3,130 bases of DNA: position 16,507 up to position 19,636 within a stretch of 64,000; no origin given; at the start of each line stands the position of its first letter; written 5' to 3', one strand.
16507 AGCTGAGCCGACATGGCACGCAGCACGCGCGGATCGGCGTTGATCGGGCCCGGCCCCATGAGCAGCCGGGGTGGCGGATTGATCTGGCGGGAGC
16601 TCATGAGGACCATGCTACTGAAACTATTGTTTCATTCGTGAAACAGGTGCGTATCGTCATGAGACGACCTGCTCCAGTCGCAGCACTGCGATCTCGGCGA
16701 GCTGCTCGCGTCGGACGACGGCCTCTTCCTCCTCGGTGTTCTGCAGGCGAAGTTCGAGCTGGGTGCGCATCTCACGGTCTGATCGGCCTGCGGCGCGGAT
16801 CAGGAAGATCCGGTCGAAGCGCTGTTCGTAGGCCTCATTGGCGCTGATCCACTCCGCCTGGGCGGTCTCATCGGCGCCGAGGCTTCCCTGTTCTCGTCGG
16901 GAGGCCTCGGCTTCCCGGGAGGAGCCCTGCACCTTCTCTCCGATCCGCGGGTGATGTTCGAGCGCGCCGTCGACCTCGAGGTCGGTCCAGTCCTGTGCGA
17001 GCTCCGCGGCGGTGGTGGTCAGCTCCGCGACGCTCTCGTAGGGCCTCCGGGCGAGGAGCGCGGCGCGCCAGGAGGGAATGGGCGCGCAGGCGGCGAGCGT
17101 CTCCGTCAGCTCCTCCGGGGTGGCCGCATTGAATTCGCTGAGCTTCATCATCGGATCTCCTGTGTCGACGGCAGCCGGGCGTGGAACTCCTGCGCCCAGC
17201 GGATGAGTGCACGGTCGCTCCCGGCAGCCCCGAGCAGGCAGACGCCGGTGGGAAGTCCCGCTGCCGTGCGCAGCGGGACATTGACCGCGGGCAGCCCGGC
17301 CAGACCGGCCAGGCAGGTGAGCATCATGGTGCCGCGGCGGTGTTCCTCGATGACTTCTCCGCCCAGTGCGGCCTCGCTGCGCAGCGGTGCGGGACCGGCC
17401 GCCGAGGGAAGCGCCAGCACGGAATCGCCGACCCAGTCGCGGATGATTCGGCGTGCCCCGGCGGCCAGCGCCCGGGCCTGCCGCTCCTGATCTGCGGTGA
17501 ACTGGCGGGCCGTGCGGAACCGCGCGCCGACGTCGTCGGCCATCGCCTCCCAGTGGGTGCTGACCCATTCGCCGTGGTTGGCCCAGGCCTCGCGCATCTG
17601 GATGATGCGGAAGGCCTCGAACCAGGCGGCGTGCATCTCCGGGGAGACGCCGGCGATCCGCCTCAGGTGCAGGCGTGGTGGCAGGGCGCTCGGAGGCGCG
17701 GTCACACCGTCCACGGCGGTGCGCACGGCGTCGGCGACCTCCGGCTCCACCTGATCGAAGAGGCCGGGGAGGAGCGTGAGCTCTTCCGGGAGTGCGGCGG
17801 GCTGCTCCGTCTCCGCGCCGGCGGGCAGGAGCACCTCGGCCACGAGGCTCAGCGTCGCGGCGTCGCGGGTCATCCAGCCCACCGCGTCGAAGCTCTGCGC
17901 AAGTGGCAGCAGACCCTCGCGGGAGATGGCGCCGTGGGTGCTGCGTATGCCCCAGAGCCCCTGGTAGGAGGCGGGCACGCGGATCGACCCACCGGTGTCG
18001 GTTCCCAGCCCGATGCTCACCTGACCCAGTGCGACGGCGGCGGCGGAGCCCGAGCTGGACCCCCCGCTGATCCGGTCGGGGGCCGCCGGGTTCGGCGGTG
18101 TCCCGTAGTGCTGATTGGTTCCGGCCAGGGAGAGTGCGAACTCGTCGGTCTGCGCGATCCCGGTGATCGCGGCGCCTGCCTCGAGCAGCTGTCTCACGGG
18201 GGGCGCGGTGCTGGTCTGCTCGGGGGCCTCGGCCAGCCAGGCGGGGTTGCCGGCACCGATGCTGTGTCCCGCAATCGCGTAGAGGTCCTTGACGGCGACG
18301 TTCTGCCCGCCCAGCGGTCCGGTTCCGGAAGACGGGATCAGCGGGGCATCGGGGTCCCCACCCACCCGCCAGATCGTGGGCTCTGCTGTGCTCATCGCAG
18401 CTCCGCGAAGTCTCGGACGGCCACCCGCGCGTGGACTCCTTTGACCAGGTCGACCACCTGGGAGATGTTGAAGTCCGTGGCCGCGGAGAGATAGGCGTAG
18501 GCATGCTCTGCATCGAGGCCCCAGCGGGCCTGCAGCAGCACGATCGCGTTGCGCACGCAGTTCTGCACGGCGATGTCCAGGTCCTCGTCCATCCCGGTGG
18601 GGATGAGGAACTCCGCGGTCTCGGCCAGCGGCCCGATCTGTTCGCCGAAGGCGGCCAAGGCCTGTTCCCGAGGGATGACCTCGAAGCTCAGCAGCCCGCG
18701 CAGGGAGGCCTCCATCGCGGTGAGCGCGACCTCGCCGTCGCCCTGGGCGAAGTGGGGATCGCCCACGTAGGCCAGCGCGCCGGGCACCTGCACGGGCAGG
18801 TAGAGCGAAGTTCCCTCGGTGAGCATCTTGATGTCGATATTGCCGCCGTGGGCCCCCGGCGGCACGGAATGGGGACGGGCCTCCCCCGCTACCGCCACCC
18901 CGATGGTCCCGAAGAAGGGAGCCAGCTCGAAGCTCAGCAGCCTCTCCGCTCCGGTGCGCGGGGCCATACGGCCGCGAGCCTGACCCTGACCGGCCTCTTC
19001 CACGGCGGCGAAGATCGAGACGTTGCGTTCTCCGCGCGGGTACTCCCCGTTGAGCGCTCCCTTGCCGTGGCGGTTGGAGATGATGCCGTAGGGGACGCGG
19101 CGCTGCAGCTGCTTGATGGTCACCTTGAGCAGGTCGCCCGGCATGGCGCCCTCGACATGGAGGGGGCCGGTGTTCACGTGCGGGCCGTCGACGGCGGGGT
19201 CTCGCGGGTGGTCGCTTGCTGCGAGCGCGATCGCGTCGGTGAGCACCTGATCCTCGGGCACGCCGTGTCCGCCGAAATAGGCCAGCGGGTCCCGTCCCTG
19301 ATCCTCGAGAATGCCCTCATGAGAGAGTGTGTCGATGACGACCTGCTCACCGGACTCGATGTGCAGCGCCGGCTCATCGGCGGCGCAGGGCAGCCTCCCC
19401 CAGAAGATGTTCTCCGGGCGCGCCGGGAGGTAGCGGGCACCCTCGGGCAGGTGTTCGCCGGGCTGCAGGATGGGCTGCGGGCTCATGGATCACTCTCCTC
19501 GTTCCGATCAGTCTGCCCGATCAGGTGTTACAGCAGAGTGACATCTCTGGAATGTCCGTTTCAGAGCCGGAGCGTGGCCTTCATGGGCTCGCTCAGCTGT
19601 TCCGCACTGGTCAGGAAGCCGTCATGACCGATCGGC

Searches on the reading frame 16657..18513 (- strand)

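Call 11: search_protein_families(library=pfam, proteins=[window:16657-18513:-])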
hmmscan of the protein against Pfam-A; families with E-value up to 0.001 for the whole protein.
window:16657-18513:- (618 aa): 1 family
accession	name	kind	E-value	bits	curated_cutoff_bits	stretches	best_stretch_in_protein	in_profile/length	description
PF09349.15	OHCU_decarbox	-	8.7e-34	117.7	24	1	462-614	1-155/155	OHCU decarboxylase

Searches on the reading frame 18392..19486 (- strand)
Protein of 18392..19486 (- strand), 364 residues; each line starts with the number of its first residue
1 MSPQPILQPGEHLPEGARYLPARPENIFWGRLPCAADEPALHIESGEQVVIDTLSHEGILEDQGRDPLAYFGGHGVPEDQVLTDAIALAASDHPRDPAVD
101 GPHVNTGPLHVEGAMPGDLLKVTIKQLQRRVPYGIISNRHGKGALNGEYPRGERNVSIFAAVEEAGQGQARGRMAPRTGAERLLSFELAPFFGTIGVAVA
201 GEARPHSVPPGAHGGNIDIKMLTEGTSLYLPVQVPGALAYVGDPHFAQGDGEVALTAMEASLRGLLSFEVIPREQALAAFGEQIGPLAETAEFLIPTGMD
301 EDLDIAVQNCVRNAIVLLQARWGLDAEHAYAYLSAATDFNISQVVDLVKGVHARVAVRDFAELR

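Call 11: search_protein_families(library=pfam, proteins=[window:18392-19486:-])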
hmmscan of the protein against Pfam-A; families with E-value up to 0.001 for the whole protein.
window:18392-19486:- (364 aa): 1 family
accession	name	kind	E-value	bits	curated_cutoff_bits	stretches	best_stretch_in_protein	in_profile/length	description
PF03069.20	FmdA_AmdA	-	4.9e-33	115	27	2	200-347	197-357/373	Acetamidase/Formamidase family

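Call 58: search_protein_families(library=ncbifam, proteins=[window:18392-19486:-], max_evalue=0.00001)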
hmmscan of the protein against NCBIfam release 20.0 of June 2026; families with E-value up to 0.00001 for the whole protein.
window:18392-19486:- (364 aa): 1 family
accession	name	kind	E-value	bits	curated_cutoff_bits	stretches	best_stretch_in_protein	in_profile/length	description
NF045496.1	FormamaseFmdA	equivalog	5.1e-23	81.4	500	1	205-258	212-266/407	formamidase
